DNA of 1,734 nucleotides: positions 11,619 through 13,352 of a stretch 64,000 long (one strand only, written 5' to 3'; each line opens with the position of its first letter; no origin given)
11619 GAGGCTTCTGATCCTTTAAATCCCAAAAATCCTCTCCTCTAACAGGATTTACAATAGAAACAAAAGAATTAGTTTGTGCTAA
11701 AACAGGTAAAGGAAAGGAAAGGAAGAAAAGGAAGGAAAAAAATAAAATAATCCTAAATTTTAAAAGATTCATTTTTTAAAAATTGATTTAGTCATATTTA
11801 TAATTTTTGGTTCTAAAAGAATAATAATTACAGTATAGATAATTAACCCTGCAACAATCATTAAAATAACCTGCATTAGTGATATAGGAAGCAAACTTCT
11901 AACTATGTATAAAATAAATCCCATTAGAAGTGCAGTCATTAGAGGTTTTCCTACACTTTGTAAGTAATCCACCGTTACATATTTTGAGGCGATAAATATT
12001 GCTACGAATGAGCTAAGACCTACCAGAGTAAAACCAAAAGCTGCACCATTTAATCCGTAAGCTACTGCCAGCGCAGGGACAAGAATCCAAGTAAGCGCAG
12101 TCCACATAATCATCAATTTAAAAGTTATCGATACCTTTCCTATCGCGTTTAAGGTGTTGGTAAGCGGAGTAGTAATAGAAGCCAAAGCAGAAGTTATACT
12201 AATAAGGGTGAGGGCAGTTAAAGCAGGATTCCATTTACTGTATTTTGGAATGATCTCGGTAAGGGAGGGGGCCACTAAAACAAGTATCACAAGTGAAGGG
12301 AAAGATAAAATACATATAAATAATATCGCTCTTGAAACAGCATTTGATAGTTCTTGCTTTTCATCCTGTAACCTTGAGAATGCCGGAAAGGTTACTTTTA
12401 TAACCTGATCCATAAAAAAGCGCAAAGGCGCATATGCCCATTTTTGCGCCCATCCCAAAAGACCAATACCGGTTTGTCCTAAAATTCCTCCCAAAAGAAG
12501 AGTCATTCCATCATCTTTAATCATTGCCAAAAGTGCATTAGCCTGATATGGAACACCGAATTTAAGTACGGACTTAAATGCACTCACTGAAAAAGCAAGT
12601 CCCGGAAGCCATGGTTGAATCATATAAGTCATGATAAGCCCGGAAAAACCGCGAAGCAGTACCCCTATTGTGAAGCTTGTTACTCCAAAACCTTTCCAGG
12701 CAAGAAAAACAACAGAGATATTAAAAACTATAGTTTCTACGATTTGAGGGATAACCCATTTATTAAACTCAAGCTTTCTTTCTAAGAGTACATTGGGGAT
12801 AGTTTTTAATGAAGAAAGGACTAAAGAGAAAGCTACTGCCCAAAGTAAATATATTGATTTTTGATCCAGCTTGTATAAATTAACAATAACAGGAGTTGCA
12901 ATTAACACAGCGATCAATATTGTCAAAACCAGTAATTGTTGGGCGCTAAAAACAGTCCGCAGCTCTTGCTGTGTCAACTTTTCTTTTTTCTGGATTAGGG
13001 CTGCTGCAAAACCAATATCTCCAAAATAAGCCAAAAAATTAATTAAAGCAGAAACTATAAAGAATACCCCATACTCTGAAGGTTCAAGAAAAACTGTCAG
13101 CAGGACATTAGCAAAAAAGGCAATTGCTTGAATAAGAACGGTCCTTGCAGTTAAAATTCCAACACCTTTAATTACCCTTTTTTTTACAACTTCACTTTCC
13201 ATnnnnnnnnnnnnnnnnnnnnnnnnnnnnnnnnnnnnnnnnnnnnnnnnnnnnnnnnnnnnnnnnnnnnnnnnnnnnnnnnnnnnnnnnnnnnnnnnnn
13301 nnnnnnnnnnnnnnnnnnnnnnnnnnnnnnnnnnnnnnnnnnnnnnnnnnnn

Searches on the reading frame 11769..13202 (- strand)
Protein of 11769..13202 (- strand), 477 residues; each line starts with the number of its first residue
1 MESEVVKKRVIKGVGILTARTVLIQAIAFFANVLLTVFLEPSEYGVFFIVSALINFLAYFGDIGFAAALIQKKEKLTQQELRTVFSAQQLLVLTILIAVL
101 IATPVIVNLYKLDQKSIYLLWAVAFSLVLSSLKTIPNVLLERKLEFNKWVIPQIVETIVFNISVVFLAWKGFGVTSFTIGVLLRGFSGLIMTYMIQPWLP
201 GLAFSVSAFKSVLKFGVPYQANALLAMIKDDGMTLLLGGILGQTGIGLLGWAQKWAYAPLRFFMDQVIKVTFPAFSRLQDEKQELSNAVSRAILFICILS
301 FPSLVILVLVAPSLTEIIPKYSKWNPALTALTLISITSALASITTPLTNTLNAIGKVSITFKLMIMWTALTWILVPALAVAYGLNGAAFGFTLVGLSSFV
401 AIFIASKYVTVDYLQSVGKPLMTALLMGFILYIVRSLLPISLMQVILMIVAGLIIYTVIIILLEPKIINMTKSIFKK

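Call 10: search_protein_families(library=pfam, proteins=[window:11769-13202:-], max_evalue=0.01)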
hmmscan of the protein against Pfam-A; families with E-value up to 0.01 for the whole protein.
window:11769-13202:- (477 aa): 2 families
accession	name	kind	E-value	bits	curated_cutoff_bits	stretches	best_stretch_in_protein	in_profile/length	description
PF13440.11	Polysacc_synt_3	-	5.9e-52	177.2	23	1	35-326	2-290/293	Polysaccharide biosynthesis protein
PF01943.22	Polysacc_synt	-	2.9e-21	76.5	28.2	1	11-279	2-274/274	Polysaccharide biosynthesis protein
